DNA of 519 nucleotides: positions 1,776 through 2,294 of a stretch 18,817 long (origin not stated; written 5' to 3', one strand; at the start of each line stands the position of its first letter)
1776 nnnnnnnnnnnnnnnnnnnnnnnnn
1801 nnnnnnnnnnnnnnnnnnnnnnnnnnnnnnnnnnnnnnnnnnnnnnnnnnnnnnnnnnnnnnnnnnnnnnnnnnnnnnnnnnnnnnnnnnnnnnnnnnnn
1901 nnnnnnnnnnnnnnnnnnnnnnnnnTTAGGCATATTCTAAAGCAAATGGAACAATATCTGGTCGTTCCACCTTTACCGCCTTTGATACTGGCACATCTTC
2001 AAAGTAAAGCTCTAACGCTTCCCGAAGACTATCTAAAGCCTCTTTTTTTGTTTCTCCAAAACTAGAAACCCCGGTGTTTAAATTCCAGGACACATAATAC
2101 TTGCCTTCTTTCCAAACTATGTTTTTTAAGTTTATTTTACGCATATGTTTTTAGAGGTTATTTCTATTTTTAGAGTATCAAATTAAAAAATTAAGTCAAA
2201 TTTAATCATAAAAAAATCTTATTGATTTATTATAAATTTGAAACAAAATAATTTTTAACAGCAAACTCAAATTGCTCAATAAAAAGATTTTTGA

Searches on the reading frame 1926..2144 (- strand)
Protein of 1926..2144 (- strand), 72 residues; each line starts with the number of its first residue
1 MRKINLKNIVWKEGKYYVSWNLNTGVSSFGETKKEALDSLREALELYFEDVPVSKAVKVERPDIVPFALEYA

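Call 55: search_protein_families(library=pfam, proteins=[window:1926-2144:-], max_evalue=0.001)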
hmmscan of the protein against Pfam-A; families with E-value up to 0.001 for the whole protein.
window:1926-2144:- (72 aa): 1 family
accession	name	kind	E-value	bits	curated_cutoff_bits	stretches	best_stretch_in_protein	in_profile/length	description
PF24113.1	DUF7387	-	1e-07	32.6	27.9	1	9-48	16-55/85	Family of unknown function (DUF7387)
